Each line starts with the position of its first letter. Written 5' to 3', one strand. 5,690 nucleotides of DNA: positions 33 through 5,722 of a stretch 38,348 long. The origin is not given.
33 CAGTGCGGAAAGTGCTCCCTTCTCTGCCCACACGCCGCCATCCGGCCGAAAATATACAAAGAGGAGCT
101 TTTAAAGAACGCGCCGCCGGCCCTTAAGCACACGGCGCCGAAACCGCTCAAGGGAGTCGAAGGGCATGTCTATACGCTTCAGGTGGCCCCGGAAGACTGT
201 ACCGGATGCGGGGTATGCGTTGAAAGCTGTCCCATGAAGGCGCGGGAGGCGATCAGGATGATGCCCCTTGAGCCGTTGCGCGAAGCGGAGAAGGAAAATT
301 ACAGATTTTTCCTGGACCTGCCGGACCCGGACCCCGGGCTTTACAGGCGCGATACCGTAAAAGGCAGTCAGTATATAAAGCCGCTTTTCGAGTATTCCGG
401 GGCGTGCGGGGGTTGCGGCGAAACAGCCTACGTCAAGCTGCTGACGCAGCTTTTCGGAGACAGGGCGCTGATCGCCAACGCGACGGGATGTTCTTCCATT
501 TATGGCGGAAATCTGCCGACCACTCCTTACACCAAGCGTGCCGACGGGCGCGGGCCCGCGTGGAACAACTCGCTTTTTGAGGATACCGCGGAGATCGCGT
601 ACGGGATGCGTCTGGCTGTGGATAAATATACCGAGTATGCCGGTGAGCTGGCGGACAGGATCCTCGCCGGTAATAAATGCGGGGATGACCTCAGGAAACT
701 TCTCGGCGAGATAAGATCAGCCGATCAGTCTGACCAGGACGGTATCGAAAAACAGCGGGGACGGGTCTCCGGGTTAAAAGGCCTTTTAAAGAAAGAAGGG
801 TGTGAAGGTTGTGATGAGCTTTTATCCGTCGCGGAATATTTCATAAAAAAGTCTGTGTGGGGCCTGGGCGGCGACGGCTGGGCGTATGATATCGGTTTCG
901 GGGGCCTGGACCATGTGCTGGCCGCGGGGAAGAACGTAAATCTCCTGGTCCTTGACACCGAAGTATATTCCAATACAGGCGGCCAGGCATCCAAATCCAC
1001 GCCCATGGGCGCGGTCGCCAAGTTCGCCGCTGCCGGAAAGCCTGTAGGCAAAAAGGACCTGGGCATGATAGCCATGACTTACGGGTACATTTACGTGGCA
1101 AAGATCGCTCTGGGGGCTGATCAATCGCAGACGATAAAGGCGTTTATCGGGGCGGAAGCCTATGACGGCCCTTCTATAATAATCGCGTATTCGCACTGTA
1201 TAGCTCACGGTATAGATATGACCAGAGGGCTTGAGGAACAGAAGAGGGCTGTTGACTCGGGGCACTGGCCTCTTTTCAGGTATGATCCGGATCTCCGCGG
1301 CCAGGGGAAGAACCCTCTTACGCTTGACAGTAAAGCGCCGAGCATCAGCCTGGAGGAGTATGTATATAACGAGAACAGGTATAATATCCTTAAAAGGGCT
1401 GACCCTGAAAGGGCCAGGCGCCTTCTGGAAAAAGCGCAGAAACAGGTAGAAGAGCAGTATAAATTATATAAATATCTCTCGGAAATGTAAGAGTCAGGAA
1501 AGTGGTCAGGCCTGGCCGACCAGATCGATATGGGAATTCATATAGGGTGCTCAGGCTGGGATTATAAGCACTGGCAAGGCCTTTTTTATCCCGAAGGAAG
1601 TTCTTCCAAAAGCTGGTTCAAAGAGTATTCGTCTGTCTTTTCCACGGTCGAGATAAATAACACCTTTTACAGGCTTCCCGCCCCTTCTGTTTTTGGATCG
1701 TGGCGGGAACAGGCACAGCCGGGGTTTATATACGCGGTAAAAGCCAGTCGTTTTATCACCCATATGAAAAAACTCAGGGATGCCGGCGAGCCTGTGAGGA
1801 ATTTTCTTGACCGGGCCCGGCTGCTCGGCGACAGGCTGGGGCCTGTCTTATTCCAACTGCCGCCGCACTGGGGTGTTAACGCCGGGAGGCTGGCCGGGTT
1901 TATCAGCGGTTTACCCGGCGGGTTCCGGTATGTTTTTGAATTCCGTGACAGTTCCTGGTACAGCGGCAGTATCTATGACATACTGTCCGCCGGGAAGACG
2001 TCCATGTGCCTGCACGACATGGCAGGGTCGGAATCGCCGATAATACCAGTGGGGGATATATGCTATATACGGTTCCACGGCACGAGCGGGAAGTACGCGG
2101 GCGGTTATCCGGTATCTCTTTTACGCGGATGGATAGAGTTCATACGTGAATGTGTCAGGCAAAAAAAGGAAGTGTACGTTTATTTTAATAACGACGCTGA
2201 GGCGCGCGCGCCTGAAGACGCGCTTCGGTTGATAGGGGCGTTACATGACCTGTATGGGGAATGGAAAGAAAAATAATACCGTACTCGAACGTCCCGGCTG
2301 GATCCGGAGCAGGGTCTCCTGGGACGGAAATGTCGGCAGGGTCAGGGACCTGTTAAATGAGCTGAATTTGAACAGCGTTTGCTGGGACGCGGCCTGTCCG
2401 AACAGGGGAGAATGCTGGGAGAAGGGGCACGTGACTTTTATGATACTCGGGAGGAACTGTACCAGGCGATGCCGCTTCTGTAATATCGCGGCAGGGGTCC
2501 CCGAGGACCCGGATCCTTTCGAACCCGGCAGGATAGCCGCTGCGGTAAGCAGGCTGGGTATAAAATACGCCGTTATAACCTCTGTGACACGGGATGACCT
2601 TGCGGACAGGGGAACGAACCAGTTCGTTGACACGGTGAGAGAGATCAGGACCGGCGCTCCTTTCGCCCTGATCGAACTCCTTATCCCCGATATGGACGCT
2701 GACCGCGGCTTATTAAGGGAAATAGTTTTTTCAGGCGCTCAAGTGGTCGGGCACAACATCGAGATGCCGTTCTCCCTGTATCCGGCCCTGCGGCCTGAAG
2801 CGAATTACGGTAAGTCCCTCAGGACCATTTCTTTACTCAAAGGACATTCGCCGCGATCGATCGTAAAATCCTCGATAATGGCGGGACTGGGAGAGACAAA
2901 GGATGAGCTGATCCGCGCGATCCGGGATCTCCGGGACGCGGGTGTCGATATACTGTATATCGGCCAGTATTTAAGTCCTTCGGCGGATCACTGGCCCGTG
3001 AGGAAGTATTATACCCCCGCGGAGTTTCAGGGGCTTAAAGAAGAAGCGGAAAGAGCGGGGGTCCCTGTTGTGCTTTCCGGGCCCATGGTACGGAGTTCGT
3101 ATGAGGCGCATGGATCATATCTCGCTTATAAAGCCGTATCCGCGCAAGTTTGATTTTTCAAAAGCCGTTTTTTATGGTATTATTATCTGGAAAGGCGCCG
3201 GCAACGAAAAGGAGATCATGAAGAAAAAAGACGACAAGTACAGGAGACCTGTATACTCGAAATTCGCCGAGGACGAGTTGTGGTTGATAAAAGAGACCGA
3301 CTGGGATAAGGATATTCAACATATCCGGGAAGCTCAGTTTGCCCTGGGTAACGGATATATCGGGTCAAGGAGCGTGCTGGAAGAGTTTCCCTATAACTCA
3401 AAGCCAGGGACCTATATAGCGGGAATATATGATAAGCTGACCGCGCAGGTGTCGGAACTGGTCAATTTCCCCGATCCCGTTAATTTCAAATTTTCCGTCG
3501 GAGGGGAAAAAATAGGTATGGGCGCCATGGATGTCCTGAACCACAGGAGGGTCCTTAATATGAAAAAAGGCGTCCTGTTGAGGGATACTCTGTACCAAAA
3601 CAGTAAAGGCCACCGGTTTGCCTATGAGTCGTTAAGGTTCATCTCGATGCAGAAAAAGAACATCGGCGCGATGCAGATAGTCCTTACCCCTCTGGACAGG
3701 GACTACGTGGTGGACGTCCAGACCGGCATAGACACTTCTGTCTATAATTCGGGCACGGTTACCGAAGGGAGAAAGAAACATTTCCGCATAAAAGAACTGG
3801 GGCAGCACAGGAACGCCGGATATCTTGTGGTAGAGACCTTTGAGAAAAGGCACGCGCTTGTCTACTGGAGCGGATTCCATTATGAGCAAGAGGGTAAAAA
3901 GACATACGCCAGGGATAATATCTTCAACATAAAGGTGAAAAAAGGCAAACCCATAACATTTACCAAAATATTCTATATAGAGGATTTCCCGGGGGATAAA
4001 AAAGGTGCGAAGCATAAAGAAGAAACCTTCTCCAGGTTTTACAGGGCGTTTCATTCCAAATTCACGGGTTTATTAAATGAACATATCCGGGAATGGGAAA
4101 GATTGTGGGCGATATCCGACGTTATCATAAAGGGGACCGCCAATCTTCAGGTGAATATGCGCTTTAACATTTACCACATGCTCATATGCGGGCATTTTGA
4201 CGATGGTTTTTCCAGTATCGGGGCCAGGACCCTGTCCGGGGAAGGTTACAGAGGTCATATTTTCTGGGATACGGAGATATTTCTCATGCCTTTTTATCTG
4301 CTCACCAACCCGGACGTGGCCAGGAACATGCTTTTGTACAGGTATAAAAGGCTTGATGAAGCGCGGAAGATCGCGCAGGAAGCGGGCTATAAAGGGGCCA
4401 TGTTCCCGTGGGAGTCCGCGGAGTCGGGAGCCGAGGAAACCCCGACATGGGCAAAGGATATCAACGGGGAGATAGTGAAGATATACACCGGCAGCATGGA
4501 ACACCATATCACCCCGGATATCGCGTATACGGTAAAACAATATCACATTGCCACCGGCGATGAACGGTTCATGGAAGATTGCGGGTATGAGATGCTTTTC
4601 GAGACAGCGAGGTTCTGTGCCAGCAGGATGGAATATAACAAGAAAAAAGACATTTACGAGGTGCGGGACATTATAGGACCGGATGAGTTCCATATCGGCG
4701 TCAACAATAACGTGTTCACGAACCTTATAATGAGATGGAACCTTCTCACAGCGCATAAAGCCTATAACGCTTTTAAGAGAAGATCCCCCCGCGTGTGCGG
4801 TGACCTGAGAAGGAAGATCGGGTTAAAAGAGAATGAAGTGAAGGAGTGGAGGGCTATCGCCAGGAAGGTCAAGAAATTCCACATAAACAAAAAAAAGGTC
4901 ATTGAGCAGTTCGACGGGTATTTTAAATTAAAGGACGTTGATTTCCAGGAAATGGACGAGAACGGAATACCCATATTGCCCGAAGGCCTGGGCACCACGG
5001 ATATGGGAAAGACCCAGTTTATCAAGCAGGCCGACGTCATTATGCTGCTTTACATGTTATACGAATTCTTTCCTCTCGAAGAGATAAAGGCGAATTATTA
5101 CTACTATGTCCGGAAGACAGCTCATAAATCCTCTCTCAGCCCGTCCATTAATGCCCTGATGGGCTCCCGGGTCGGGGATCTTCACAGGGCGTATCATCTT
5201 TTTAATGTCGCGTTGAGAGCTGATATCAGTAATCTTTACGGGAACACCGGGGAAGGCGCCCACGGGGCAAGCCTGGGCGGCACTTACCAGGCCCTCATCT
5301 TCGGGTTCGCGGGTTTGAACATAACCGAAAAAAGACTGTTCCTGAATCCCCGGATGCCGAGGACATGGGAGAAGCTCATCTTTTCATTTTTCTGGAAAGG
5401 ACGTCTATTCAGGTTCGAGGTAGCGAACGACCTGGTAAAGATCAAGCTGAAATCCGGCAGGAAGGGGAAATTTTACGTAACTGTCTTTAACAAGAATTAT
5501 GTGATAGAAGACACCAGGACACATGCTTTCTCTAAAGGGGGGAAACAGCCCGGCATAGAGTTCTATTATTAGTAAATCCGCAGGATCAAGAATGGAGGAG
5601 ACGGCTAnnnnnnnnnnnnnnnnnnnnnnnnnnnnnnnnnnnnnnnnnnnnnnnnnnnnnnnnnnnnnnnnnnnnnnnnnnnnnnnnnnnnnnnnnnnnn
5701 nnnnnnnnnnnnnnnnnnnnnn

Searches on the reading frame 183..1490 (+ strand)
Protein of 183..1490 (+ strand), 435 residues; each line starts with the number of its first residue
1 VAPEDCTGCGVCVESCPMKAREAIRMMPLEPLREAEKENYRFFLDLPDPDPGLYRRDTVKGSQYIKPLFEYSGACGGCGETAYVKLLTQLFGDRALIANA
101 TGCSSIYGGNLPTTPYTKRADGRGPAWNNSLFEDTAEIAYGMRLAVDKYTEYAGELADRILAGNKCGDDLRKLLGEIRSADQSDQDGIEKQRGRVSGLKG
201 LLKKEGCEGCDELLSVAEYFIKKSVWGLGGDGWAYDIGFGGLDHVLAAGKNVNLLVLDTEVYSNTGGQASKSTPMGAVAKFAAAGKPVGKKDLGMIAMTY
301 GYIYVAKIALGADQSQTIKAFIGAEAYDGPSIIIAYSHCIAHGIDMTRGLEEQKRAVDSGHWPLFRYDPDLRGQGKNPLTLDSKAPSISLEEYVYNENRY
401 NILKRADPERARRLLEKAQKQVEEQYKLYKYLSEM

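Call 7: search_protein_families(library=pfam, proteins=[window:183-1490:+], max_evalue=0.001)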
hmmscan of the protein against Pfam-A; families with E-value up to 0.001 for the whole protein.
window:183-1490:+ (435 aa): 3 families
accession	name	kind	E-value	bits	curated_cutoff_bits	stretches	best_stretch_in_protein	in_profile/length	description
PF02775.26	TPP_enzyme_C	-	8.6e-09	35.8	21.9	1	222-334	46-150/151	Thiamine pyrophosphate enzyme, C-terminal TPP binding domain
PF00037.32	Fer4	-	5.6e-05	23.2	21.1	1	3-21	5-23/24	4Fe-4S binding domain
PF13237.11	Fer4_10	-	0.00095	19.5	25.5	1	3-29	6-22/53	4Fe-4S dicluster domain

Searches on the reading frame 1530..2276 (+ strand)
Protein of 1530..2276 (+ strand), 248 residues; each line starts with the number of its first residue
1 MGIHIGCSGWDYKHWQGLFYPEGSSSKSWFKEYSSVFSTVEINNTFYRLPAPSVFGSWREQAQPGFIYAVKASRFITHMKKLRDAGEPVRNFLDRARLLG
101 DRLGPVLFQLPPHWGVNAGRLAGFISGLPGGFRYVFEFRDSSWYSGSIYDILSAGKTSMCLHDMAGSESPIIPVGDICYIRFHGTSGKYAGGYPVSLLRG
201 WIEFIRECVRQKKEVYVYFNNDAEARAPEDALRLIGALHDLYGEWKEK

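Call 7: search_protein_families(library=pfam, proteins=[window:1530-2276:+], max_evalue=0.001)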
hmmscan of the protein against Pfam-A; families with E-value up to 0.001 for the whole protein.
window:1530-2276:+ (248 aa): 1 family
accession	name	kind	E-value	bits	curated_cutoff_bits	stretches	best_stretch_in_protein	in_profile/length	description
PF01904.24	DUF72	-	2.8e-64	217.6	25.3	1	20-235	1-215/217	Protein of unknown function DUF72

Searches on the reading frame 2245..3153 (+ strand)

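Call 7: search_protein_families(library=pfam, proteins=[window:2245-3153:+], max_evalue=0.001)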
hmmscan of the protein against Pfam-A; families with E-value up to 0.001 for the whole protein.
window:2245-3153:+ (302 aa): 1 family
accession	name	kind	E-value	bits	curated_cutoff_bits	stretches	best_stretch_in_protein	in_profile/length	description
PF04055.27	Radical_SAM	-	7.2e-14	52.7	29.5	1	66-229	1-166/166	Radical SAM superfamily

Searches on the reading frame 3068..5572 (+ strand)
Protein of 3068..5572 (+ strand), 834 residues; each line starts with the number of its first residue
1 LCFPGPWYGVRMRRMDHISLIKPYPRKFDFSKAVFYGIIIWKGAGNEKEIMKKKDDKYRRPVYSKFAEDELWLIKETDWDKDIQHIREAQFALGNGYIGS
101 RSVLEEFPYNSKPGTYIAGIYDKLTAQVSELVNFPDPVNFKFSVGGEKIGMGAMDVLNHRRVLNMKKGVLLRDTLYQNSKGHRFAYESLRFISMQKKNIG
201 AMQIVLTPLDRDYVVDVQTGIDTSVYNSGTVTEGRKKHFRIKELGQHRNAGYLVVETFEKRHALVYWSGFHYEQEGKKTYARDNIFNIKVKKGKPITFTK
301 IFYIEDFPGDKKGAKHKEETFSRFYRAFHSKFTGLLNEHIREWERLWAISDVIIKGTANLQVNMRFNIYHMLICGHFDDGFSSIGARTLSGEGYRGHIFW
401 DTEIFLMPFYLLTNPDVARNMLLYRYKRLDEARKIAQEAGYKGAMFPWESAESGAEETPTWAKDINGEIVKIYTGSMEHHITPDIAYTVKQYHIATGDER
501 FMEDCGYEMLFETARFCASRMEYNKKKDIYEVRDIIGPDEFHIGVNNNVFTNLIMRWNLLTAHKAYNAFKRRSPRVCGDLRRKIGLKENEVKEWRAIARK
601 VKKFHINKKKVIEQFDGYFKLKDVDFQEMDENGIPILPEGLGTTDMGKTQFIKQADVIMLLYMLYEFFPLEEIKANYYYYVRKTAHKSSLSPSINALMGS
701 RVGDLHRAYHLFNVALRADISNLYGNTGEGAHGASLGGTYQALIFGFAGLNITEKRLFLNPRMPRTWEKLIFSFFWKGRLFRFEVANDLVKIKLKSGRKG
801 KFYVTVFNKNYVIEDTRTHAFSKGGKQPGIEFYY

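Call 7: search_protein_families(library=pfam, proteins=[window:3068-5572:+], max_evalue=0.001)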
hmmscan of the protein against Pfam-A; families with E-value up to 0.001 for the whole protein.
window:3068-5572:+ (834 aa): 3 families
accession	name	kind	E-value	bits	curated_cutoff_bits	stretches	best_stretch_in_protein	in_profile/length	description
PF03632.21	Glyco_hydro_65m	-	1.4e-115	386.7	27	1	365-740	1-370/371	Glycosyl hydrolase family 65 central catalytic domain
PF03636.21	Glyco_hydro_65N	-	2.7e-47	161.9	26.6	1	76-303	2-228/233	Glycosyl hydrolase family 65, N-terminal domain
PF03633.20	Glyco_hydro_65C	-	1.5e-09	37.9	22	1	752-811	3-60/62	Glycosyl hydrolase family 65, C-terminal domain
